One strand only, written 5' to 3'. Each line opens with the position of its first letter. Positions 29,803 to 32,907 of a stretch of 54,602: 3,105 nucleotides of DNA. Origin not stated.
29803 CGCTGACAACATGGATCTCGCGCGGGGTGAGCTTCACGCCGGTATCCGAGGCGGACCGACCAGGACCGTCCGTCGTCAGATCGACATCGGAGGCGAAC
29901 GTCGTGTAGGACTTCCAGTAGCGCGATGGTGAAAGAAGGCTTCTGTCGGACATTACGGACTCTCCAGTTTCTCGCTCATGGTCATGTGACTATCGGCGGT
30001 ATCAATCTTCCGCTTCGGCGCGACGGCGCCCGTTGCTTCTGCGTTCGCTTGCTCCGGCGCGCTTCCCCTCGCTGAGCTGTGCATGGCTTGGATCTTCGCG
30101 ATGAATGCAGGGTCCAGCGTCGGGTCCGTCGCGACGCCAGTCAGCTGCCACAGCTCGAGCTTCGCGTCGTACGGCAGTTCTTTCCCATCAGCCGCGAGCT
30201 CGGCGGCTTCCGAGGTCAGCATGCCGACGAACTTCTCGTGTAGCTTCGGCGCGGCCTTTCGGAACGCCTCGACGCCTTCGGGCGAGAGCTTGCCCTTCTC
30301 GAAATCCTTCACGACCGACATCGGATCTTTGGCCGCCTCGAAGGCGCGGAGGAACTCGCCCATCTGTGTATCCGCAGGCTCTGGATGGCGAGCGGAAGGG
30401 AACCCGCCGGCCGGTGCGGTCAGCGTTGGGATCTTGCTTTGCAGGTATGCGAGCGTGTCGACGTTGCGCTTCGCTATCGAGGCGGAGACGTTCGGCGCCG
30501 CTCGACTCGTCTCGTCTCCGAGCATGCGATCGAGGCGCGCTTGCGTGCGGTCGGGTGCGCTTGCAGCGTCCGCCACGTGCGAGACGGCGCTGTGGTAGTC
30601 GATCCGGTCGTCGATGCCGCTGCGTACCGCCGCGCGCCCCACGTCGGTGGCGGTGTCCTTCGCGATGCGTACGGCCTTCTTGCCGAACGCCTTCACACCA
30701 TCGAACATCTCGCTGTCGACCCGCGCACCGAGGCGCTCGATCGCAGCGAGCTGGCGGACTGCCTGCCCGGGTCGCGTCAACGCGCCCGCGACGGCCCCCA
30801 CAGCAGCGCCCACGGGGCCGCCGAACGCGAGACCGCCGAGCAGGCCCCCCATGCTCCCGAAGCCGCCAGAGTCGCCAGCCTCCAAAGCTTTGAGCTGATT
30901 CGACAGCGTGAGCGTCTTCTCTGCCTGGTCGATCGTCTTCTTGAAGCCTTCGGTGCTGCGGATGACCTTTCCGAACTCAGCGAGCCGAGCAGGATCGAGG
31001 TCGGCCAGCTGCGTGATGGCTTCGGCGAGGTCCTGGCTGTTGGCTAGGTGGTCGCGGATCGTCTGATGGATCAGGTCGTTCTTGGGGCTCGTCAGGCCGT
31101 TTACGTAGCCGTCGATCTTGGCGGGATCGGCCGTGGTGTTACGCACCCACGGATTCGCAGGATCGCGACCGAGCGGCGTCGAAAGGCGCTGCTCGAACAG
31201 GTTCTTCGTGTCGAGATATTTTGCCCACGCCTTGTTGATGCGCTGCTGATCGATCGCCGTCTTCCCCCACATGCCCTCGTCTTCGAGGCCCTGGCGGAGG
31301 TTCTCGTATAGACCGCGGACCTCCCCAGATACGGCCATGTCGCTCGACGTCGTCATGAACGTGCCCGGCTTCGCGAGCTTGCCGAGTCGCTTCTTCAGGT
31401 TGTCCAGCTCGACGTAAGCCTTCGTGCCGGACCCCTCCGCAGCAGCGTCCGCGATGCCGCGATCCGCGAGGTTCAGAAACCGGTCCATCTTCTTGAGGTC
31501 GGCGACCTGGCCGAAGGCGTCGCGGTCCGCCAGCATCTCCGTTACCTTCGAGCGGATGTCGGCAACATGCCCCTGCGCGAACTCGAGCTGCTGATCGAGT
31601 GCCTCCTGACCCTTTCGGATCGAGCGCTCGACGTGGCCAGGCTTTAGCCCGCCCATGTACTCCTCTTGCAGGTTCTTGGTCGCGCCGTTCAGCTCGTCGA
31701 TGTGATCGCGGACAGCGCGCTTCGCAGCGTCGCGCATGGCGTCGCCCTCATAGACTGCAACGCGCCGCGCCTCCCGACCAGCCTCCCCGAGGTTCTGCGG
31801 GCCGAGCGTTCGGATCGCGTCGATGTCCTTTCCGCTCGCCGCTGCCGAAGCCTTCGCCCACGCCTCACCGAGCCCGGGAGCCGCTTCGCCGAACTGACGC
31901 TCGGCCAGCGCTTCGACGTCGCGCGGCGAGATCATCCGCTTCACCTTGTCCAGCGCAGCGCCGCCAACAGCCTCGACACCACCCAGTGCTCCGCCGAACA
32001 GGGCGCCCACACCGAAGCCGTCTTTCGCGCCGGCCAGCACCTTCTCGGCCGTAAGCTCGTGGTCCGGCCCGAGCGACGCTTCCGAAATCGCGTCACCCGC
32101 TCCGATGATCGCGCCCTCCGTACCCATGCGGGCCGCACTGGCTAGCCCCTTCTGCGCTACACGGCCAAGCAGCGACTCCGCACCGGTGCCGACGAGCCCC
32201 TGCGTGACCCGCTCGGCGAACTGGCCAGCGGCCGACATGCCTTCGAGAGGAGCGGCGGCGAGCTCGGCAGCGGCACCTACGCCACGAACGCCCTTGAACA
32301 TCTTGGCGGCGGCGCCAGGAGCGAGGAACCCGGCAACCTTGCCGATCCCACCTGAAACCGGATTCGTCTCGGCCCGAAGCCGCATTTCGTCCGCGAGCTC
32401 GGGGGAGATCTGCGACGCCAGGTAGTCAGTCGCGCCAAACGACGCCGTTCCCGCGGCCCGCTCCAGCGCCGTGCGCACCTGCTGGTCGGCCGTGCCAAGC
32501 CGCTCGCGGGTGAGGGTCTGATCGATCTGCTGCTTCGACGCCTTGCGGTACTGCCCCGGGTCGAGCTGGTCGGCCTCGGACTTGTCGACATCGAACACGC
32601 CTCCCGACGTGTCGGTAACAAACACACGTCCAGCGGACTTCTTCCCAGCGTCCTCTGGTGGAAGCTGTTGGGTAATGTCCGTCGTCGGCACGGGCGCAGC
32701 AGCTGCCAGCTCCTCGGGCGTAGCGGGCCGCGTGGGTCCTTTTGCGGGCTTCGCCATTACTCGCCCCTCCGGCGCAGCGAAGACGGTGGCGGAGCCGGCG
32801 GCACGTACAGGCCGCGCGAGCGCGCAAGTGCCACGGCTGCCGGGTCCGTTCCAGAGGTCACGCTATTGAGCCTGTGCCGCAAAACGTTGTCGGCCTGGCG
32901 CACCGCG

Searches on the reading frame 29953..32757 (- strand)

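Call 56: search_protein_families(library=phrogs, proteins=[window:29953-32757:-], max_evalue=0.001)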
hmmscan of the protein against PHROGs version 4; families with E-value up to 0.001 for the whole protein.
window:29953-32757:- (934 aa): 1 family
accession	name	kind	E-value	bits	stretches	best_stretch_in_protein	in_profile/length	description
phrog_167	-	tail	3.1e-05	22.9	1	270-713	448-735/1555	tail length tape measure protein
